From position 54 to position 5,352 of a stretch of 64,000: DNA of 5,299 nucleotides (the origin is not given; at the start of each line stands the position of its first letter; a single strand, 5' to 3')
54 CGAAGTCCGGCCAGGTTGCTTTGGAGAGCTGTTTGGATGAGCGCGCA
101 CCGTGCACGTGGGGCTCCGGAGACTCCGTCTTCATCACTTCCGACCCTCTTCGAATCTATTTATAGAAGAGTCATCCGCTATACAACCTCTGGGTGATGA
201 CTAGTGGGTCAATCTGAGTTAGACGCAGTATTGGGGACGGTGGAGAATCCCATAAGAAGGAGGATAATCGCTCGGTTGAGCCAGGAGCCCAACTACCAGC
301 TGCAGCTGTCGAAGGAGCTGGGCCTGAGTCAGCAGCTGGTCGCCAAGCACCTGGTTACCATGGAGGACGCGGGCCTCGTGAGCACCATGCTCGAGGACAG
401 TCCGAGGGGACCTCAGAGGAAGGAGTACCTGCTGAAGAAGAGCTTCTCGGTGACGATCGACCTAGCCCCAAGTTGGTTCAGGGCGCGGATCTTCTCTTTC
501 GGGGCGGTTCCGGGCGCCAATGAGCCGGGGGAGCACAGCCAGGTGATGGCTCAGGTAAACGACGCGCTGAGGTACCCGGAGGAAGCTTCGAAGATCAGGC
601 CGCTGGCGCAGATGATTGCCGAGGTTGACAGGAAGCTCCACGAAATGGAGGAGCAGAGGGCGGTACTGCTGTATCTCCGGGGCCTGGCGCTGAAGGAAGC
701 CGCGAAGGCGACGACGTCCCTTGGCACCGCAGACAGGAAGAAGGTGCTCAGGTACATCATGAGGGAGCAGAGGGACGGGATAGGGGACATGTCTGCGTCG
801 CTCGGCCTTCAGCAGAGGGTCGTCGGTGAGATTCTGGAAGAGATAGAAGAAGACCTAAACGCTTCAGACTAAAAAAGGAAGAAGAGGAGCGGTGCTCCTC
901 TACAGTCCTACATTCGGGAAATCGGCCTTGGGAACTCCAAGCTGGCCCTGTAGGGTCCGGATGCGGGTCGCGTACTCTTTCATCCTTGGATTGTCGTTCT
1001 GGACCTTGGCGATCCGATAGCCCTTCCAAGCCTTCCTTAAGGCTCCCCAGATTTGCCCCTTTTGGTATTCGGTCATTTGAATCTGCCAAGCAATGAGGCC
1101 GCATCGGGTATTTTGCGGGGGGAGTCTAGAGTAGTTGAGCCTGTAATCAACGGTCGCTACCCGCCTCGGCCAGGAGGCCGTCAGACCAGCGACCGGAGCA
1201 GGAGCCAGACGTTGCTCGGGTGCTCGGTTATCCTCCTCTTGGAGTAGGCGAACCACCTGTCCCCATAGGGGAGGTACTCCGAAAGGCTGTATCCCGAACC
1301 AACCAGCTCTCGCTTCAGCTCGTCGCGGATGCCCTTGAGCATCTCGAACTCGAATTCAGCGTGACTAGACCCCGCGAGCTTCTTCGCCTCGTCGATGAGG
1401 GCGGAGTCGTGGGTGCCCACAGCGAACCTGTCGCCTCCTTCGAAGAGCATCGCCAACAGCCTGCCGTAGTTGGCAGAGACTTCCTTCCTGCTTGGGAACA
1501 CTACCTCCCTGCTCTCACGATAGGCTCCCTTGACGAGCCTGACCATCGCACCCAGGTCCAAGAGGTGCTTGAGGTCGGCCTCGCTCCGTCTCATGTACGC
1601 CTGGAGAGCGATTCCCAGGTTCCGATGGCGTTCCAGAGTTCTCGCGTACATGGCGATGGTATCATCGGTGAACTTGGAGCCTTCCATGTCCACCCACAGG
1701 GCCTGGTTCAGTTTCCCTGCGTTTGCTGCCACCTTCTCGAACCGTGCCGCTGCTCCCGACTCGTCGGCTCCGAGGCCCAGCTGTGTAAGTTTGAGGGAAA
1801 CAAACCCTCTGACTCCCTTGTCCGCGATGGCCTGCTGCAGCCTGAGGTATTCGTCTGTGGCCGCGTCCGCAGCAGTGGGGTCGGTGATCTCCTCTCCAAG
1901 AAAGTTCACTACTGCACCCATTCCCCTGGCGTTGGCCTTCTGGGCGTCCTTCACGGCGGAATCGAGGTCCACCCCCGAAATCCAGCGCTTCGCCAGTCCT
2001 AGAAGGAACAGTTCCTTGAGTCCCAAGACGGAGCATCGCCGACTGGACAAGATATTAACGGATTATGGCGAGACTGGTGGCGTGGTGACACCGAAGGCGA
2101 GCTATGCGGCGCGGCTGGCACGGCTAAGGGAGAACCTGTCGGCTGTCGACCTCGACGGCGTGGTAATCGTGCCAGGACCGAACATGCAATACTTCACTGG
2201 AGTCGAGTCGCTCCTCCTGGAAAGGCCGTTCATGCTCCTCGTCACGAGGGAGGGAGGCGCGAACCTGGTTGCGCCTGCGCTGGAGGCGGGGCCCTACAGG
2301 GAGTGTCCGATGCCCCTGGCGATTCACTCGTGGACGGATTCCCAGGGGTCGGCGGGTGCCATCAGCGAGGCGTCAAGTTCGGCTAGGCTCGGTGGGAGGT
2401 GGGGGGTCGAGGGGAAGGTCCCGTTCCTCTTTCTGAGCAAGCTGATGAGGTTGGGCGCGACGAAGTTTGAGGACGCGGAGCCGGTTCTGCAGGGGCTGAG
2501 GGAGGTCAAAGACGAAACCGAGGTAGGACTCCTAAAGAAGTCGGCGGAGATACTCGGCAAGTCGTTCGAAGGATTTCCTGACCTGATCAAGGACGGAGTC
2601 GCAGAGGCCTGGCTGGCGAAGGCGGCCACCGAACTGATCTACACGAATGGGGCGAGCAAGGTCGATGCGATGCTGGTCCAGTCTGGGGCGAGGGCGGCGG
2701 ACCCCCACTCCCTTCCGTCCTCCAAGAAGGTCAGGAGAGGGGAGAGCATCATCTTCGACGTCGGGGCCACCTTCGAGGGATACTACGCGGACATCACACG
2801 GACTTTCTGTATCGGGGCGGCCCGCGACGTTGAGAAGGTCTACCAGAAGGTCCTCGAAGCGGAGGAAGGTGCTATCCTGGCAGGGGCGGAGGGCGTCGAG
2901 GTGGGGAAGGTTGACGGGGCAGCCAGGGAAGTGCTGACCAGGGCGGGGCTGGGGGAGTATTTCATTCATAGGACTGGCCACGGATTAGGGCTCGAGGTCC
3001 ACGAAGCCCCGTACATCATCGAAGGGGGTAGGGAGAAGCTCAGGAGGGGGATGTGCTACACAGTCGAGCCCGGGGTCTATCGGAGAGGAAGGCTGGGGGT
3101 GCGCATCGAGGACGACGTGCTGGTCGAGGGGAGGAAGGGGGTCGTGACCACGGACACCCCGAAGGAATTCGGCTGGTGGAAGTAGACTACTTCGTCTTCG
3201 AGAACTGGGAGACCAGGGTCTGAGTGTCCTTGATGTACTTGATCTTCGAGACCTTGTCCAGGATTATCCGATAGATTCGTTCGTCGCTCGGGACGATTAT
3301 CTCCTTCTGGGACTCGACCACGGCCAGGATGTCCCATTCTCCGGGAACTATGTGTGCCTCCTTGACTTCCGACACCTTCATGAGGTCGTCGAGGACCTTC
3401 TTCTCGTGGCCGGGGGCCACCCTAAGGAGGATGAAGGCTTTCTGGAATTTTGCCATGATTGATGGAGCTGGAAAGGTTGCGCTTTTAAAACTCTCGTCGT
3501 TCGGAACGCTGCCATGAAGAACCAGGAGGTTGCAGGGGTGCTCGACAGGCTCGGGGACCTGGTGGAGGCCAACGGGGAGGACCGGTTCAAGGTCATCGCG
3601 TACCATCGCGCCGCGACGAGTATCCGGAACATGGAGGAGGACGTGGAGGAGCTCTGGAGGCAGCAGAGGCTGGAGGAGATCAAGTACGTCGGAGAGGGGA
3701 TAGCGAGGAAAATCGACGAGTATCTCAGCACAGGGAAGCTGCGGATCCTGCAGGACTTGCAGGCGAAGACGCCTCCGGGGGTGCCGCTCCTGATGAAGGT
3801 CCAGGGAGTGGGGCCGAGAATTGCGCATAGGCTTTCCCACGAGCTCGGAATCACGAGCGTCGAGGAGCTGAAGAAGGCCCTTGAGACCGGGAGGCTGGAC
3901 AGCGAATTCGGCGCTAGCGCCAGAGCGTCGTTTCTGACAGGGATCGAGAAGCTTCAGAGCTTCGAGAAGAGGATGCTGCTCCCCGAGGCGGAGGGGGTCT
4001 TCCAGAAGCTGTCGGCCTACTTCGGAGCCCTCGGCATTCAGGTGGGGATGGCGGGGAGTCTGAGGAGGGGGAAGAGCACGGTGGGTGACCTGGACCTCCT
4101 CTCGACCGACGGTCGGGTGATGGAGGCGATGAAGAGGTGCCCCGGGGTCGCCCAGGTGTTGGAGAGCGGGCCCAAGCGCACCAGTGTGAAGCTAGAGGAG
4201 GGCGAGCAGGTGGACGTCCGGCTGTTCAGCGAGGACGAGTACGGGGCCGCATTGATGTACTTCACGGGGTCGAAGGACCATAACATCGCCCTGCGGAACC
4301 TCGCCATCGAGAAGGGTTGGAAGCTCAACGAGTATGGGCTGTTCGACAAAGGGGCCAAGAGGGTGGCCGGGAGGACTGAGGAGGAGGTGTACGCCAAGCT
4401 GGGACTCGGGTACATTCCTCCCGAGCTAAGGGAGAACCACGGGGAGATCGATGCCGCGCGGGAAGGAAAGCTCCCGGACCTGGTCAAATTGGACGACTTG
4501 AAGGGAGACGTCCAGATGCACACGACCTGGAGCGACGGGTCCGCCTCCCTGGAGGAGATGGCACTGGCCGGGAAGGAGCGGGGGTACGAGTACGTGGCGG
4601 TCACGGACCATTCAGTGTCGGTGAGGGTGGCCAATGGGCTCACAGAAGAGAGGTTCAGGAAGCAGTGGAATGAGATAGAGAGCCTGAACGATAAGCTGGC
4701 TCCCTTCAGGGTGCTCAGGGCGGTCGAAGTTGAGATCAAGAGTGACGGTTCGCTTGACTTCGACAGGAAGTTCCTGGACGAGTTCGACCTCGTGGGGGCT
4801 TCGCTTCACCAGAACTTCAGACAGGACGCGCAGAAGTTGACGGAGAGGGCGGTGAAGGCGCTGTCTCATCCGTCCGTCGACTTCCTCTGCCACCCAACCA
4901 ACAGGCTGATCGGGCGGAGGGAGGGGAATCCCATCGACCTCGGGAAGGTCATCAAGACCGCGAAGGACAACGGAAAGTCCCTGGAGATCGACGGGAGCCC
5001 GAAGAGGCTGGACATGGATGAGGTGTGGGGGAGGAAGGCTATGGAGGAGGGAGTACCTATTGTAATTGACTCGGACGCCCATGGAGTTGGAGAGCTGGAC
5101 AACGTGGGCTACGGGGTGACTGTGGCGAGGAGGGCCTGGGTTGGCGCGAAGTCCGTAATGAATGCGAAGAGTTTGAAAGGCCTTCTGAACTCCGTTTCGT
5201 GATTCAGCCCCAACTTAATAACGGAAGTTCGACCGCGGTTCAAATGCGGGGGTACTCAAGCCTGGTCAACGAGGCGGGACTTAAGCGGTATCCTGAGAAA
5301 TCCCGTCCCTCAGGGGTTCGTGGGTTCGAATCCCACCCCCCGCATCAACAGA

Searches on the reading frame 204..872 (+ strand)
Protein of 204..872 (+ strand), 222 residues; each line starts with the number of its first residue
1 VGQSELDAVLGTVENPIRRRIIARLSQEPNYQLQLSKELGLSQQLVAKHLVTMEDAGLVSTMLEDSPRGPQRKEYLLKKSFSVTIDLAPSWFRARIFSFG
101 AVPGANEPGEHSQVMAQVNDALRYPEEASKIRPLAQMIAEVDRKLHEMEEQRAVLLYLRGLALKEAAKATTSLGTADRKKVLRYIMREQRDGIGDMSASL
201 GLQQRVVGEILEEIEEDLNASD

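Call 55: search_protein_families(library=pfam, proteins=[window:204-872:+], max_evalue=0.00001)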
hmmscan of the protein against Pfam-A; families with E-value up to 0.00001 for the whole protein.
window:204-872:+ (222 aa): 2 families
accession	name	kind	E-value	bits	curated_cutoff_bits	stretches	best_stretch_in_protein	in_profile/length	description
PF01022.26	HTH_5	-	3.6e-08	33.6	22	1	15-60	1-46/47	Bacterial regulatory protein, arsR family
PF12840.13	HTH_20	-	2.9e-07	30.8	27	1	14-59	2-48/51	Helix-turn-helix domain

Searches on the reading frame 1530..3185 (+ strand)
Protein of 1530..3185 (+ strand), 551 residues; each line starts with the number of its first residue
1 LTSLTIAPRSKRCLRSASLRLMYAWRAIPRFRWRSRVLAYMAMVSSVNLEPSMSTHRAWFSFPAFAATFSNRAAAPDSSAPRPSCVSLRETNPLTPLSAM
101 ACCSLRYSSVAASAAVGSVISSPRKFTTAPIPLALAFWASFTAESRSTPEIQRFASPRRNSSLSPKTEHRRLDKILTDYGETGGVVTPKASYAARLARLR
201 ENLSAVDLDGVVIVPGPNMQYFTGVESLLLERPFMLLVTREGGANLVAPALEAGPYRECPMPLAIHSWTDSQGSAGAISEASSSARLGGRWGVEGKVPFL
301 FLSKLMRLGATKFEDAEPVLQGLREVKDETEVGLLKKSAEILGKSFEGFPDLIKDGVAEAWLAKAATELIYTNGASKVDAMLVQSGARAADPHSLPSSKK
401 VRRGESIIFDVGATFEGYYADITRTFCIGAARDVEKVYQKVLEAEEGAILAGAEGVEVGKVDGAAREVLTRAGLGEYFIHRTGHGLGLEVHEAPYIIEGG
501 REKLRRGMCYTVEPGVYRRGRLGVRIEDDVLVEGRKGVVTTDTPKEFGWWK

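Call 54: search_protein_families(library=pfam, proteins=[window:1530-3185:+], max_evalue=0.00001)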
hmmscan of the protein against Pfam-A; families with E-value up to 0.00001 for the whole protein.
window:1530-3185:+ (551 aa): 2 families
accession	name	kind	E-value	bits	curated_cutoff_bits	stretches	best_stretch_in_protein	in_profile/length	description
PF00557.29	Peptidase_M24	-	1.2e-53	182.4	23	1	334-533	2-207/208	Metallopeptidase family M24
PF01321.24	Creatinase_N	-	3.2e-14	54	22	1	195-326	1-128/128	Creatinase/Prolidase N-terminal domain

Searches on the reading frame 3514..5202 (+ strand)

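Call 12: search_protein_families(library=pfam, proteins=[window:3514-5202:+])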
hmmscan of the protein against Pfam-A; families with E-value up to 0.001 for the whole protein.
window:3514-5202:+ (562 aa): 5 families
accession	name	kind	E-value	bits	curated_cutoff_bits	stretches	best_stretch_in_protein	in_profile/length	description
PF14791.11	DNA_pol_B_thumb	-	2.3e-26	91.9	25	1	246-307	1-63/63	DNA polymerase beta thumb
PF14716.13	HHH_8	-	5.9e-20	71.9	30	1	1-76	1-73/73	Helix-hairpin-helix domain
PF02811.25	PHP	-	5.7e-06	27.2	26.4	1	332-438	1-99/164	PHP domain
PF14520.12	HHH_5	-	1.2e-05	26.1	27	1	92-122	3-32/57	Helix-hairpin-helix domain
PF10391.15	DNA_pol_lambd_f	-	0.00069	19.8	29.8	0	92-125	2-33/51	Fingers domain of DNA polymerase lambda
